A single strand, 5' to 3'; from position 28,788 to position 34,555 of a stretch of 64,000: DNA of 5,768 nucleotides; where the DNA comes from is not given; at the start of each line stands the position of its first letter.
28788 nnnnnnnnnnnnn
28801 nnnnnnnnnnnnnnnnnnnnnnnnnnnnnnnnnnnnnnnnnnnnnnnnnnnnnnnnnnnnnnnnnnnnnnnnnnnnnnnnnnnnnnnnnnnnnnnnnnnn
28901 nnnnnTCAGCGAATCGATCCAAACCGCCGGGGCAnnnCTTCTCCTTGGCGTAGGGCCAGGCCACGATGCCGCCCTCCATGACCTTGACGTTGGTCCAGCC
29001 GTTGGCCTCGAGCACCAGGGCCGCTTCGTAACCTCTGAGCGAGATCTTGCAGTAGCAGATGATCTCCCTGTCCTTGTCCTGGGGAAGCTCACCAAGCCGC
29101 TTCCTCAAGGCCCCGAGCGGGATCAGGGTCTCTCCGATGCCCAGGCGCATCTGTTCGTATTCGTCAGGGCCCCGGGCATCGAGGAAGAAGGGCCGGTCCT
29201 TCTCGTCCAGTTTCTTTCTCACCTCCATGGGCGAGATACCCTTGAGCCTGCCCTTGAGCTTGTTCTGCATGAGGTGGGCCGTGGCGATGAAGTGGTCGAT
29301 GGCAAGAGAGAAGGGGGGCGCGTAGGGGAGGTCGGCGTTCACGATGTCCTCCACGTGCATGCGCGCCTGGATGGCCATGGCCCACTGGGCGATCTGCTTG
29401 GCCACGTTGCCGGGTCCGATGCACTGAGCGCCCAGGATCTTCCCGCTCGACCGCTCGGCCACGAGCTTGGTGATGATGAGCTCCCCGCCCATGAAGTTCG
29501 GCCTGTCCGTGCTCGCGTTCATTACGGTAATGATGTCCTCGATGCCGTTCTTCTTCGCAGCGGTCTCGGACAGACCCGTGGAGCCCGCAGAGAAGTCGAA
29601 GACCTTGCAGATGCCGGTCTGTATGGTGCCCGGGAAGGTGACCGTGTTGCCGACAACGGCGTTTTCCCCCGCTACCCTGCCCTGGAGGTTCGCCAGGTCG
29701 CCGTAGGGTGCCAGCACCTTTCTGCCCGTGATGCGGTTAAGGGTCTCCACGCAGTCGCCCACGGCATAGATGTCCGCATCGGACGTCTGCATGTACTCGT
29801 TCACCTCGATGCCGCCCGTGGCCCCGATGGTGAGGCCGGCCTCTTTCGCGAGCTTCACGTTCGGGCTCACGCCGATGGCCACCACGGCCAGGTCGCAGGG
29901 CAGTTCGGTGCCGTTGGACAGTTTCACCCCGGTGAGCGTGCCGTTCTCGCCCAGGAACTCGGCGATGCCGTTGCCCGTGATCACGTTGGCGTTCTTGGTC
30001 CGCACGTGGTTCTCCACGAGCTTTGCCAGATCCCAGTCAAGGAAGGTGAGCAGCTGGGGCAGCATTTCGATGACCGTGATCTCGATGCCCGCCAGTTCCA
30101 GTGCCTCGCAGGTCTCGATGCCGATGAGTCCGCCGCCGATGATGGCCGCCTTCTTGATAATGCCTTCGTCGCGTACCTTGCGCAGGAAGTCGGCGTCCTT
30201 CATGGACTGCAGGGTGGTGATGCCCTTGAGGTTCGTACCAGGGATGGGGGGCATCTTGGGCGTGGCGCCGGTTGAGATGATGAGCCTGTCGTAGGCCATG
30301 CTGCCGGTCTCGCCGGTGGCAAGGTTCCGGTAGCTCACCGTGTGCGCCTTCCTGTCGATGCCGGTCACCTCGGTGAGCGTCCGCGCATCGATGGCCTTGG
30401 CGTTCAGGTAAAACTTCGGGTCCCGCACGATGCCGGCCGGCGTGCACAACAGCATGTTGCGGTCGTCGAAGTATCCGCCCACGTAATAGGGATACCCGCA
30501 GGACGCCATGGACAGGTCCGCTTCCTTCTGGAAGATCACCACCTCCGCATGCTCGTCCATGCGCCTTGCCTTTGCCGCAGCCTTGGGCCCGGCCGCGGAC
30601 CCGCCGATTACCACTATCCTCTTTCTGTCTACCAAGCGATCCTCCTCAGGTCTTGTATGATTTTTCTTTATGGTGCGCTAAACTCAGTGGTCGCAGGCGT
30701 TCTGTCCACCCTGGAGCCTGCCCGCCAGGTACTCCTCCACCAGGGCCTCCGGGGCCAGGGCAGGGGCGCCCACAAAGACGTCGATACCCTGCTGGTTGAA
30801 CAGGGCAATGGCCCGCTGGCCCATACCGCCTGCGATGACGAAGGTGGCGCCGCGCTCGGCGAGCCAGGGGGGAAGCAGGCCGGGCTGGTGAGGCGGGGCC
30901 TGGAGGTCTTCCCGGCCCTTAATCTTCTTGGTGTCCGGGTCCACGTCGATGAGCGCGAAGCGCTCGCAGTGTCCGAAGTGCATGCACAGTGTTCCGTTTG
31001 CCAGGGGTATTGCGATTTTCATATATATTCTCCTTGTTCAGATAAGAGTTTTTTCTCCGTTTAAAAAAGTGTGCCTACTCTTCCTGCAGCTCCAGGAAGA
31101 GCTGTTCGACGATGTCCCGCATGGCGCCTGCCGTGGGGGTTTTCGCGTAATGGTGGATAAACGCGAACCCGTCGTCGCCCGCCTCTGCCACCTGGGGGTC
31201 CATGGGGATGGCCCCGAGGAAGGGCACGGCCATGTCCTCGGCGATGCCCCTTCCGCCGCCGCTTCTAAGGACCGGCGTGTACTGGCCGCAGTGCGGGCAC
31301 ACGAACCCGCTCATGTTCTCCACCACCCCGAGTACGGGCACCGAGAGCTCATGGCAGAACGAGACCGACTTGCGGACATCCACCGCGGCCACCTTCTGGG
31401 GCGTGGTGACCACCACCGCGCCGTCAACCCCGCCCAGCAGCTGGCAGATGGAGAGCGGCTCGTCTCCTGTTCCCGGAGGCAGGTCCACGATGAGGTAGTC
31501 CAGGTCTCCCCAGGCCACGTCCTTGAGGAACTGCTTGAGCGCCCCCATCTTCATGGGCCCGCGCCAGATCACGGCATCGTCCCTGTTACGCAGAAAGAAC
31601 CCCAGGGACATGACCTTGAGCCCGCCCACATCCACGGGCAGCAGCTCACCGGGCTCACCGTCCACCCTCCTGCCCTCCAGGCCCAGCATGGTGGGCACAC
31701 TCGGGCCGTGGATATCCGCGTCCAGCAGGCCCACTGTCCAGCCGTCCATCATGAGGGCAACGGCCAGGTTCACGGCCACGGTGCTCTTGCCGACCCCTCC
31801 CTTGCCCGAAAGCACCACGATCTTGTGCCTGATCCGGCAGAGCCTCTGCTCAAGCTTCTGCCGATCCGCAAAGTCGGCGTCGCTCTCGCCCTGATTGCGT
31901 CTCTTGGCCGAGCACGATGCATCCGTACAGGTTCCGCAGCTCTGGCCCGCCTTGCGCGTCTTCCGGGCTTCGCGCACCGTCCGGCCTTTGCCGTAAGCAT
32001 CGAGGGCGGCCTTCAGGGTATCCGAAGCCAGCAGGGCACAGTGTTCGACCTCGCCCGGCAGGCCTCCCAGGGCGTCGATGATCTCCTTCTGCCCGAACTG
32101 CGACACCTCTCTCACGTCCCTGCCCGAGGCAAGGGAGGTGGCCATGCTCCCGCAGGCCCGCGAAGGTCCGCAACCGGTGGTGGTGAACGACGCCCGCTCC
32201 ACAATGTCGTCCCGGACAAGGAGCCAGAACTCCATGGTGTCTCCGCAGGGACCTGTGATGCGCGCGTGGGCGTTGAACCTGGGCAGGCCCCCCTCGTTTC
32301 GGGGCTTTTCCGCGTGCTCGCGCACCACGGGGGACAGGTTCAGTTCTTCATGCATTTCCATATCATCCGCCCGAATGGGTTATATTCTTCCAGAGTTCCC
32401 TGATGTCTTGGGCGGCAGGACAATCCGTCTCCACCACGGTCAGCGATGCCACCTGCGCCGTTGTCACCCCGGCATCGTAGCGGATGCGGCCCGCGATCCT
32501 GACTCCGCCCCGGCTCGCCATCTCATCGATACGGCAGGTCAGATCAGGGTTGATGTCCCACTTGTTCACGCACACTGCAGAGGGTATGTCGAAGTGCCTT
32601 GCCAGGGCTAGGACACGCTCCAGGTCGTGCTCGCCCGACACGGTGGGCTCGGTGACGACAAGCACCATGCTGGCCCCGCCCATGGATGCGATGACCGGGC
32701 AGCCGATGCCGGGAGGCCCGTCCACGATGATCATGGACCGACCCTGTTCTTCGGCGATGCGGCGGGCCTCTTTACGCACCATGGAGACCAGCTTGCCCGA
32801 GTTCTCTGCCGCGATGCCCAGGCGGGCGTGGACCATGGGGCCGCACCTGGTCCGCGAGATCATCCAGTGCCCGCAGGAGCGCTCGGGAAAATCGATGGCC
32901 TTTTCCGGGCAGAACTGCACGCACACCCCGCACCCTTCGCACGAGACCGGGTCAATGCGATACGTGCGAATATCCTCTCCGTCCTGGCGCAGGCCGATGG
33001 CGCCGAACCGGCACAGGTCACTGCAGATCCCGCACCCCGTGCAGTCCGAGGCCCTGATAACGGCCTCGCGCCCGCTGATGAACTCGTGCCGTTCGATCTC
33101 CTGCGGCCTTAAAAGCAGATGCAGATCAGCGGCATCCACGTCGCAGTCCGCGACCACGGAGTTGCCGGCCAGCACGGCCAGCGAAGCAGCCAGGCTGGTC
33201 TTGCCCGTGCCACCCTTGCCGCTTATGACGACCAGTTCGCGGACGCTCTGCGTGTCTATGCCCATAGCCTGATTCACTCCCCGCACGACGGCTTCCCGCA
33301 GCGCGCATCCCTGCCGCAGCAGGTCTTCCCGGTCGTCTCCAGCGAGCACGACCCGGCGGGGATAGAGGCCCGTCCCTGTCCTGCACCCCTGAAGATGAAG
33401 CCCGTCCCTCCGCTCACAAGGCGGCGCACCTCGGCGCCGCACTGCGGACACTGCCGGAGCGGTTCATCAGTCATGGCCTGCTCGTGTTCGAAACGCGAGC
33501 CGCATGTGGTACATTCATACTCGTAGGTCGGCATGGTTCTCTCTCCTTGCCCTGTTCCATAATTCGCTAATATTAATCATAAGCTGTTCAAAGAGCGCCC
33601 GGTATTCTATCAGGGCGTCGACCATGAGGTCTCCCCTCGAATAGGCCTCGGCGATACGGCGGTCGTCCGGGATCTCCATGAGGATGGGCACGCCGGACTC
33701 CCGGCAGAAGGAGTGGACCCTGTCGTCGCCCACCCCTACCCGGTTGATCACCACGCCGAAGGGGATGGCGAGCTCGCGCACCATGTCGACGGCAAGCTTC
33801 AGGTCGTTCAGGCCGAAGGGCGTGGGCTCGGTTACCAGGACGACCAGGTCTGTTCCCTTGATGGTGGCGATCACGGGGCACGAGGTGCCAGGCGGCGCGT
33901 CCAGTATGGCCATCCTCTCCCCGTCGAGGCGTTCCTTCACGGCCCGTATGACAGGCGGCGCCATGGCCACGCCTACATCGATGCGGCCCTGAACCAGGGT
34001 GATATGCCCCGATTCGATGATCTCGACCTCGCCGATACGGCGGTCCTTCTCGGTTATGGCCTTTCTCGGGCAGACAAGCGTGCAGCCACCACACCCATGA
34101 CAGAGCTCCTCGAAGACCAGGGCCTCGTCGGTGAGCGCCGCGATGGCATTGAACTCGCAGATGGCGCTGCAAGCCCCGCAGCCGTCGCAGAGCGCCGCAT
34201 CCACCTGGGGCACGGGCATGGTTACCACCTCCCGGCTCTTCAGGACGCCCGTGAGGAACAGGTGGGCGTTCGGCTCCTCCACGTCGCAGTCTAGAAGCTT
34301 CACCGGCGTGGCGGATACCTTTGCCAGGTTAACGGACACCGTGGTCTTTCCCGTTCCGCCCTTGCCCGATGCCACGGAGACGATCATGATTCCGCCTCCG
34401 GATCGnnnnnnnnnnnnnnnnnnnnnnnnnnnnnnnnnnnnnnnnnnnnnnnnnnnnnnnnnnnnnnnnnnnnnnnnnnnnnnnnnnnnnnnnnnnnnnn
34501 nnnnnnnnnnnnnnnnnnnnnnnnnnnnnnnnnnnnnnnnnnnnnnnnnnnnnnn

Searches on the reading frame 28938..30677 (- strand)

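Call 22: search_protein_families(library=pfam, proteins=[window:28938-30677:-], max_evalue=0.00001)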
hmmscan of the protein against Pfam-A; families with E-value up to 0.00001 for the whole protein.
window:28938-30677:- (580 aa): 5 families
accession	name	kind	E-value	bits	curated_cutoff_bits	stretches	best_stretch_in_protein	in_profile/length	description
PF07992.20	Pyr_redox_2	-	9.3e-62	209.5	26.1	1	20-313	2-281/291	Pyridine nucleotide-disulphide oxidoreductase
PF02852.28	Pyr_redox_dim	-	9.8e-18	64.8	25.3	1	357-460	4-106/110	Pyridine nucleotide-disulphide oxidoreductase, dimerisation domain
PF00070.33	Pyr_redox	-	7.7e-16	58.8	22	1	176-255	1-81/82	Pyridine nucleotide-disulphide oxidoreductase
PF00581.25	Rhodanese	-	6.7e-12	46.2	22.2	1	483-574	2-99/102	Rhodanese-like domain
PF13738.12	Pyr_redox_3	-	3.5e-06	26.9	30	0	92-307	92-305/305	Pyridine nucleotide-disulphide oxidoreductase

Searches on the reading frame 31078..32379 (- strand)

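Call 22: search_protein_families(library=pfam, proteins=[window:31078-32379:-], max_evalue=0.00001)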
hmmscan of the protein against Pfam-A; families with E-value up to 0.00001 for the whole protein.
window:31078-32379:- (434 aa): 5 families
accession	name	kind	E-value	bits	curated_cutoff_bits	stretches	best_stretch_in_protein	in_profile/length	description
PF10609.15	ParA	-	3.3e-100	335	27.1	1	183-427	2-245/246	NUBPL iron-transfer P-loop NTPase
PF01592.21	NifU_N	-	7e-23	81.6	22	1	17-131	4-122/127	NifU-like N terminal domain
PF01656.29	CbiA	-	2.2e-13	50.7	25.4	1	187-403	1-121/125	CobQ/CobB/MinD/ParA nucleotide binding domain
PF13614.12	AAA_31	-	2.2e-08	34.7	27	1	186-224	3-41/177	AAA domain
PF09140.17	MipZ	-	5e-07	29.7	20.7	1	185-227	1-43/262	ATPase MipZ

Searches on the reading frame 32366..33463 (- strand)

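Call 37: search_protein_families(library=pfam, proteins=[window:32366-33463:-], max_evalue=0.00001)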
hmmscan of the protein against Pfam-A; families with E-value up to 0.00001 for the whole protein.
window:32366-33463:- (366 aa): 8 families
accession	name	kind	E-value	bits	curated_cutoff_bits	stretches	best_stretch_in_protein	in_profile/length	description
PF00037.32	Fer4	-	3.5e-11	42.9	21.1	0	169-190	2-23/24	4Fe-4S binding domain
PF12838.12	Fer4_7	-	7.5e-11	42.8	27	1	141-189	2-52/52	4Fe-4S dicluster domain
PF01656.29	CbiA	-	9.8e-10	38.9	25.4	1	77-337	1-119/125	CobQ/CobB/MinD/ParA nucleotide binding domain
PF13187.11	Fer4_9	-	1.6e-08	34.9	27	1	140-190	1-52/52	4Fe-4S dicluster domain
PF14697.11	Fer4_21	-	1.2e-06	29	35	1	134-191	1-58/59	4Fe-4S dicluster domain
PF13237.11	Fer4_10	-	1.2e-06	28.7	25.5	0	135-186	3-53/53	4Fe-4S dicluster domain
PF12837.12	Fer4_6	-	1.7e-06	28.1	25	0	169-190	3-24/24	4Fe-4S binding domain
PF10609.15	ParA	-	3.1e-06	27.2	27.1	0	77-99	6-28/246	NUBPL iron-transfer P-loop NTPase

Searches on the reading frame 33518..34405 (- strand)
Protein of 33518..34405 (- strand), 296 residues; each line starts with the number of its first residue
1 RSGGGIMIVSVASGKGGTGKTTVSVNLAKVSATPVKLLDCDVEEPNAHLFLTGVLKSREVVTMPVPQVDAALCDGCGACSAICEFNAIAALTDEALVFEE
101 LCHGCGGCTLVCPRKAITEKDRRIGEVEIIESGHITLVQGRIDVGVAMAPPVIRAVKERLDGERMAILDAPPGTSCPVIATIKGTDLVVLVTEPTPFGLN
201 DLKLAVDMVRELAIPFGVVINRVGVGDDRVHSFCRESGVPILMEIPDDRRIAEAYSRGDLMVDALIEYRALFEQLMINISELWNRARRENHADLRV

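Call 37: search_protein_families(library=pfam, proteins=[window:33518-34405:-], max_evalue=0.00001)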
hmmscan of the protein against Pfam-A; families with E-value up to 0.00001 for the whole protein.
window:33518-34405:- (296 aa): 9 families
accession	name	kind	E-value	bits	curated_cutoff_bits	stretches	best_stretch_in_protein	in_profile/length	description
PF01656.29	CbiA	-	4.5e-17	62.6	25.4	1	10-259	2-123/125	CobQ/CobB/MinD/ParA nucleotide binding domain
PF10609.15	ParA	-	2.8e-13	50.3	27.1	1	8-51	5-51/246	NUBPL iron-transfer P-loop NTPase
PF00037.32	Fer4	-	1.1e-11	44.5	21.1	1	97-118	3-24/24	4Fe-4S binding domain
PF12837.12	Fer4_6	-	1.5e-09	37.8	25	0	65-88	1-24/24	4Fe-4S binding domain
PF25160.1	LdpA_Fe-S-bd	-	3.2e-08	33.7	27.6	0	90-121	17-47/49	LdpA Fe-S cluster-binding domain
PF13187.11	Fer4_9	-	1.6e-07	31.7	27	1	73-117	2-52/52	4Fe-4S dicluster domain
PF13614.12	AAA_31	-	4.6e-07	30.4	27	0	8-44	3-40/177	AAA domain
PF14697.11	Fer4_21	-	3.9e-06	27.3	35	1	68-117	3-57/59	4Fe-4S dicluster domain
PF12838.12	Fer4_7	-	4.6e-06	27.4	27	0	73-116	2-52/52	4Fe-4S dicluster domain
